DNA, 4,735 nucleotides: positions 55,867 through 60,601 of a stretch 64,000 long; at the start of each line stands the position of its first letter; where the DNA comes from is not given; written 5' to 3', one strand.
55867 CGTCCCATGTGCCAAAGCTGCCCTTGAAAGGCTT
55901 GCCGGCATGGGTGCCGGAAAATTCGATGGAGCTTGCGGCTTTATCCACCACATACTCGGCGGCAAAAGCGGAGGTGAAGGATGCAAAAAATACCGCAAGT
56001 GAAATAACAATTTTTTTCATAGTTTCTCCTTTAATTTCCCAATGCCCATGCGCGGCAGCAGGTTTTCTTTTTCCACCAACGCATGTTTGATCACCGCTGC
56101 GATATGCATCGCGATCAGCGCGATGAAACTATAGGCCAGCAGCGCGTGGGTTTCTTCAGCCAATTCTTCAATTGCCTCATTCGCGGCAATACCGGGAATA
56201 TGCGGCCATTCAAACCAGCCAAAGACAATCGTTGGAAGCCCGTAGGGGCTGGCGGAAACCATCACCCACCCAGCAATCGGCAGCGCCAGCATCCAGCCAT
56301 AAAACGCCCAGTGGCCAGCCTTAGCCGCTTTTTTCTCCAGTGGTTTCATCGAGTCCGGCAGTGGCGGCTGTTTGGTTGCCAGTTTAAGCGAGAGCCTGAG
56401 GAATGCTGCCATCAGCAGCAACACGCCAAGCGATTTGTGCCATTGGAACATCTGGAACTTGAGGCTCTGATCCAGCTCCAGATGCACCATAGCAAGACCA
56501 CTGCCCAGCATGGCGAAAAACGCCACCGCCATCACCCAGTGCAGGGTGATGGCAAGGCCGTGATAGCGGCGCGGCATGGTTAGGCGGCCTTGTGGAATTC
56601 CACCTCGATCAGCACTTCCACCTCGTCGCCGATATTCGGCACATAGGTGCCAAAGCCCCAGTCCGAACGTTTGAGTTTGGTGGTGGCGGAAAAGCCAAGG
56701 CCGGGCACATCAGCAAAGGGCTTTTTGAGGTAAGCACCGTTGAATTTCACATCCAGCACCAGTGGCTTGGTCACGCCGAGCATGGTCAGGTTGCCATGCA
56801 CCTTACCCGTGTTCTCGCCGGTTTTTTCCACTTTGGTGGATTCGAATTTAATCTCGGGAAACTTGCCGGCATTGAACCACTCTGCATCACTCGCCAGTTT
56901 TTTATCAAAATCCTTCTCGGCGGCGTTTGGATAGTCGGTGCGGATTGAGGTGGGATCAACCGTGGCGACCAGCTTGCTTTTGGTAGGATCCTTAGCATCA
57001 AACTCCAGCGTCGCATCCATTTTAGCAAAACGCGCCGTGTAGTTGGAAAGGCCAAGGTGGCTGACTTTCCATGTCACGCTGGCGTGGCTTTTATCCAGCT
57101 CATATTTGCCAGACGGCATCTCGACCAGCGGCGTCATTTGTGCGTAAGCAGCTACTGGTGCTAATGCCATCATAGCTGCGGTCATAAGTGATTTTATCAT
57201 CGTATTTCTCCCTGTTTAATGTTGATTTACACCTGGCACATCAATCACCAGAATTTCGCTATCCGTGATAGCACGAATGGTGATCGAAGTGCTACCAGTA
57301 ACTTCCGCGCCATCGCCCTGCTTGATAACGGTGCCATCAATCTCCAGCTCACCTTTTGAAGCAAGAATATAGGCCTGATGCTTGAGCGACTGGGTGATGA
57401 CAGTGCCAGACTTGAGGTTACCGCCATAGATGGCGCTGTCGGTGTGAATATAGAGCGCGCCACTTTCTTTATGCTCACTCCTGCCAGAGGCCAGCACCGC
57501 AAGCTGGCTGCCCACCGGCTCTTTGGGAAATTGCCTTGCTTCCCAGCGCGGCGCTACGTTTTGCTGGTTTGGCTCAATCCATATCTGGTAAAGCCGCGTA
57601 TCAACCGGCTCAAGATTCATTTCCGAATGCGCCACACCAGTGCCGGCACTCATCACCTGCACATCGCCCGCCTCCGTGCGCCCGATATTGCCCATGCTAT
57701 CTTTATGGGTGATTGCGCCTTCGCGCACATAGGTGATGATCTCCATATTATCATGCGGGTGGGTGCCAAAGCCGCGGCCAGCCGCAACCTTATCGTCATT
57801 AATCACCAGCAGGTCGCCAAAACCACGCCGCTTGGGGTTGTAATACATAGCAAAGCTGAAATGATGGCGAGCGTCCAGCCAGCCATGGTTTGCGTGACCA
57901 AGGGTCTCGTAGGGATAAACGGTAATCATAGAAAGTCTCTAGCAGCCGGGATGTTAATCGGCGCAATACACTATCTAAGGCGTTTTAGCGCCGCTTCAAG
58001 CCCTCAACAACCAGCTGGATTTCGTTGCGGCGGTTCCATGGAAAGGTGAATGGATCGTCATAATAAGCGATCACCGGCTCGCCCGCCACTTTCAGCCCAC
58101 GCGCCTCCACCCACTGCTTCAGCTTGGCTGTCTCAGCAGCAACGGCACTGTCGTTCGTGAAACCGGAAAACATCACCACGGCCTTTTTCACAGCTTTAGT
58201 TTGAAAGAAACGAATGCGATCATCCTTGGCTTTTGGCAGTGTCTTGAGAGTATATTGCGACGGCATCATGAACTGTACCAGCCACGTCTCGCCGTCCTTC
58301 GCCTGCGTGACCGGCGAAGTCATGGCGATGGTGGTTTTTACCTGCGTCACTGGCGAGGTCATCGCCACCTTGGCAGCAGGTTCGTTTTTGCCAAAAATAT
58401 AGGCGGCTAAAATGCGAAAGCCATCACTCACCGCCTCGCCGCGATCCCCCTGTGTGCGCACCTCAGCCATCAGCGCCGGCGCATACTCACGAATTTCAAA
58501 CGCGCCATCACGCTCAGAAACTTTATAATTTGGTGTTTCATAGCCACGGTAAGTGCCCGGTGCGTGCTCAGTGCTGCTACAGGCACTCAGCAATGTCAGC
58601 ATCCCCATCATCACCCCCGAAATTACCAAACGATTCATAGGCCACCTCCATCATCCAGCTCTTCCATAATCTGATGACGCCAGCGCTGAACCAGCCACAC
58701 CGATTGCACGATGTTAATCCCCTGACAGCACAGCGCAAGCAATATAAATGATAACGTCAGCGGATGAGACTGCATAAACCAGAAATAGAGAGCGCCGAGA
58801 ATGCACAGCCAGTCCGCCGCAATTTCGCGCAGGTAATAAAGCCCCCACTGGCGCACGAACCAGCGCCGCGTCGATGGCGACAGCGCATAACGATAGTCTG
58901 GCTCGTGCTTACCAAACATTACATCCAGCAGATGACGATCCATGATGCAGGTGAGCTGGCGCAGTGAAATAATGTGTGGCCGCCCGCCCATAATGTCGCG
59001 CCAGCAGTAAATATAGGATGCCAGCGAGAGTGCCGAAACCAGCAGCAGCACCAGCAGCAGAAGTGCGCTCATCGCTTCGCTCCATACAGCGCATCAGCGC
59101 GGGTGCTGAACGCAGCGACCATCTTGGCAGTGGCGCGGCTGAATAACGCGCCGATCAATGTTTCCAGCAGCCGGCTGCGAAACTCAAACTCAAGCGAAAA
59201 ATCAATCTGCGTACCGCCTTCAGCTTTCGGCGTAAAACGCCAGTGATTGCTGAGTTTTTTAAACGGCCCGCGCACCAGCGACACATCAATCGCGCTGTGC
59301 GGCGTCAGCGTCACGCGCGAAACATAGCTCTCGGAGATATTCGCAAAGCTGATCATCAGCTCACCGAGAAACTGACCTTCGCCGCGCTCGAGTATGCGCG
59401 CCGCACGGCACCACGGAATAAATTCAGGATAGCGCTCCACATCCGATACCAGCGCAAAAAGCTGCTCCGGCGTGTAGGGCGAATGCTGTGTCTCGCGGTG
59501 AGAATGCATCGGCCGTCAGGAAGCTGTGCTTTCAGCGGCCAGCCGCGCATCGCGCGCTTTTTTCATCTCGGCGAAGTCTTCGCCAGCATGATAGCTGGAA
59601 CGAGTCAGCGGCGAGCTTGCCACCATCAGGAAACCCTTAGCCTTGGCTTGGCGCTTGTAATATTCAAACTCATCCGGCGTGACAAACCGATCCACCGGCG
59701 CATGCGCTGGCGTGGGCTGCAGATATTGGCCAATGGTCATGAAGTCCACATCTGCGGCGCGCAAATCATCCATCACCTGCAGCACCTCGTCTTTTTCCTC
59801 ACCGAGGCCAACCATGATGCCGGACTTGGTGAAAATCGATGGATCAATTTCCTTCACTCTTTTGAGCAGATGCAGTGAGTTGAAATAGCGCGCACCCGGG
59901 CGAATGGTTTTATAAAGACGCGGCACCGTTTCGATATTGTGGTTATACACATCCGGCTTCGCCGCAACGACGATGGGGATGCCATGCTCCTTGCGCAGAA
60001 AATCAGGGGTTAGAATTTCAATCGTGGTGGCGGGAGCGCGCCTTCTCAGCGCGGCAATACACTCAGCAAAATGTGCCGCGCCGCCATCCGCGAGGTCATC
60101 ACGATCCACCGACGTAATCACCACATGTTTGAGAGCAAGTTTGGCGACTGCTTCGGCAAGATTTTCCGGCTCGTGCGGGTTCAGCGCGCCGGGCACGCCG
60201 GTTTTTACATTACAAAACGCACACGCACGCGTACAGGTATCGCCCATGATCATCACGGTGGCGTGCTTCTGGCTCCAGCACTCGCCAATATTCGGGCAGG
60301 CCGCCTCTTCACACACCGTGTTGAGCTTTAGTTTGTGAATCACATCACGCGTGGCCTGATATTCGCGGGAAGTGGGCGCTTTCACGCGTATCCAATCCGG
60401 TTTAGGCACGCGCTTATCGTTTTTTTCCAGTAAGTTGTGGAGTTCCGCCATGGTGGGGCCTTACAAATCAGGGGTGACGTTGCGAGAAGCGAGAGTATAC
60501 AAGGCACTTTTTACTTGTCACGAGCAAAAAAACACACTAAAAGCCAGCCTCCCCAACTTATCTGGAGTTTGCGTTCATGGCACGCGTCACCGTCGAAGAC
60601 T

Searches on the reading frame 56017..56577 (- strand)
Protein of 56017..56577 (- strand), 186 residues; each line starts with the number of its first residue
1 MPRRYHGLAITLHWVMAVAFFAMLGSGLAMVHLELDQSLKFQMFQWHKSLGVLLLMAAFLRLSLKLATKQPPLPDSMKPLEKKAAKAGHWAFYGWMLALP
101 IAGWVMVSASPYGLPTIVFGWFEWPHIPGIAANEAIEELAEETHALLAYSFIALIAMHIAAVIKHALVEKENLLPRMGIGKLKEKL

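Call 68: search_protein_families(library=pfam, proteins=[window:56017-56577:-], max_evalue=0.0001)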
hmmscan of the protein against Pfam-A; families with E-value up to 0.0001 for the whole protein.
window:56017-56577:- (186 aa): 1 family
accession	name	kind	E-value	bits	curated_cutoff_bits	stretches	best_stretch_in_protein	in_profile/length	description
PF01292.26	Ni_hydr_CYTB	-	1.8e-29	103.2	30.1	1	4-177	1-176/179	Prokaryotic cytochrome b561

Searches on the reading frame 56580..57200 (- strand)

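Call 69: search_protein_families(library=pfam, proteins=[window:56580-57200:-], max_evalue=0.0001)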
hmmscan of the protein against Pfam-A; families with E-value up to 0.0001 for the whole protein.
window:56580-57200:- (206 aa): 1 family
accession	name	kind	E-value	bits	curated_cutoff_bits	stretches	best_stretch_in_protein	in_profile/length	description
PF04264.18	YceI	-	9.6e-42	143.3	23.7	1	33-202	1-150/150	YceI-like domain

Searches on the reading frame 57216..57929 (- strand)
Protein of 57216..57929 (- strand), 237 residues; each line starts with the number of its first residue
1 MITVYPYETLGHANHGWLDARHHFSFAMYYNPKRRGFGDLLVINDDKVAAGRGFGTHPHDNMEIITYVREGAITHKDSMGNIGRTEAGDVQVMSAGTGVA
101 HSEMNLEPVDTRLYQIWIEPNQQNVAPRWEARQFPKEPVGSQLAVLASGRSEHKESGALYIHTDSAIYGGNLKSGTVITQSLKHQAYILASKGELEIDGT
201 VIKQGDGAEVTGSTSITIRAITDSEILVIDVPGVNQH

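Call 69: search_protein_families(library=pfam, proteins=[window:57216-57929:-], max_evalue=0.0001)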
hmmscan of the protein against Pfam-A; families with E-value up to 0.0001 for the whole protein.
window:57216-57929:- (237 aa): 2 families
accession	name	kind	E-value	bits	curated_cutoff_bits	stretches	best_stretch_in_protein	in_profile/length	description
PF02678.22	Pirin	-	1.1e-32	112.6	26.1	1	11-118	9-108/108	Pirin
PF17954.7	Pirin_C_2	-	8.3e-18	64.8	22.9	1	151-231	4-86/86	Quercetinase C-terminal cupin domain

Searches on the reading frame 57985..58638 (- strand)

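Call 69: search_protein_families(library=pfam, proteins=[window:57985-58638:-], max_evalue=0.0001)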
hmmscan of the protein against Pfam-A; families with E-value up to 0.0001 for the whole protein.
window:57985-58638:- (217 aa): 1 family
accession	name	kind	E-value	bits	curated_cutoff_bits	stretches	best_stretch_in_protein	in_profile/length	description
PF04832.17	SOUL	-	3.8e-44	151.2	27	1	33-208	1-171/173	SOUL heme-binding protein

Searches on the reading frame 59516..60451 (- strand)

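Call 69: search_protein_families(library=pfam, proteins=[window:59516-60451:-], max_evalue=0.0001)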
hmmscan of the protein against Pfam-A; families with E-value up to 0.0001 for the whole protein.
window:59516-60451:- (311 aa): 2 families
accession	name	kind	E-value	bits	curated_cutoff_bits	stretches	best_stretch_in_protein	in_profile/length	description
PF04055.27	Radical_SAM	-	2.5e-19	70.5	29.5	1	67-230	1-166/166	Radical SAM superfamily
PF16881.10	LIAS_N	-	4.5e-07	30.7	27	1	7-52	51-96/96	N-terminal domain of lipoyl synthase of Radical_SAM family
